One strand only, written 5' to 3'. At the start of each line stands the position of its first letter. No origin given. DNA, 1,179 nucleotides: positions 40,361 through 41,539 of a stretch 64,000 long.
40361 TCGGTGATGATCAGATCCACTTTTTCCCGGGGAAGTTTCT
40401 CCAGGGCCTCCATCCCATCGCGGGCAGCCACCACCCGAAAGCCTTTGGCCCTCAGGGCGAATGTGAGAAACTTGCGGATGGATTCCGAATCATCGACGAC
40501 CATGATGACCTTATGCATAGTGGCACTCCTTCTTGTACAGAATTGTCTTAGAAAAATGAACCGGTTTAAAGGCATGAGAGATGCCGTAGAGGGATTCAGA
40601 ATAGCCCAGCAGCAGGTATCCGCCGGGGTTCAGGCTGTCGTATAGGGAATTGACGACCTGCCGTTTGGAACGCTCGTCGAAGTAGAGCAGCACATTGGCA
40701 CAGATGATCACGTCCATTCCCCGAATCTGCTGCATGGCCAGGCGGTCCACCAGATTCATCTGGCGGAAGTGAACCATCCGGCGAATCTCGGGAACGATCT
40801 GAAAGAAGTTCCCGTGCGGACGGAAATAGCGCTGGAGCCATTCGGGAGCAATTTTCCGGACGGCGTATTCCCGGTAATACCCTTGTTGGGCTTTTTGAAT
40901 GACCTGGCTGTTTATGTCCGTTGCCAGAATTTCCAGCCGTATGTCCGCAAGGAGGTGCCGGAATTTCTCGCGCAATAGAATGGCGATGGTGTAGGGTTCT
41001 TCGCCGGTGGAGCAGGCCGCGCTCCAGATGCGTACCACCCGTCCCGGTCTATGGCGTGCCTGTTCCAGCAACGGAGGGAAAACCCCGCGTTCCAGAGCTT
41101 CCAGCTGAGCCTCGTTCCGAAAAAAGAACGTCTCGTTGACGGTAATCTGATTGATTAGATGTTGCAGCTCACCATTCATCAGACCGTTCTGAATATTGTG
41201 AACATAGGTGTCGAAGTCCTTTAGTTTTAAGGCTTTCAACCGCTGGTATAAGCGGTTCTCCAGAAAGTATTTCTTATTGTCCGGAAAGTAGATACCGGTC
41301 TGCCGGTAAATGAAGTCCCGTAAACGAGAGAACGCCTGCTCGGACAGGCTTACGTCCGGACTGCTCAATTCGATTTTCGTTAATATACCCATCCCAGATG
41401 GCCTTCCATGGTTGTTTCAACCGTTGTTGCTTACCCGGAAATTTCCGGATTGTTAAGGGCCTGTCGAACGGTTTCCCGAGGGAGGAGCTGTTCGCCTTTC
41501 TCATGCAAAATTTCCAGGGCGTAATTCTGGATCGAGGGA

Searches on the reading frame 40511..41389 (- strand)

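Call 7: search_protein_families(library=pfam, proteins=[window:40511-41389:-], max_evalue=0.001)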
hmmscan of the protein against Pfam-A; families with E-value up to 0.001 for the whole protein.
window:40511-41389:- (292 aa): 4 families
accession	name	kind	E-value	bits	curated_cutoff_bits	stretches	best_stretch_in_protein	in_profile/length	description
PF01739.24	CheR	-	1.8e-58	197.6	27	1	85-280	1-192/195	CheR methyltransferase, SAM binding domain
PF03705.20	CheR_N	-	8.5e-15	54.6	27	1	19-68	2-51/53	CheR methyltransferase, all-alpha domain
PF08242.18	Methyltransf_12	-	8.9e-07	30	30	1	208-259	48-98/98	Methyltransferase domain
PF13649.12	Methyltransf_25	-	0.00081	20.5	27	0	206-257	48-97/97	Methyltransferase domain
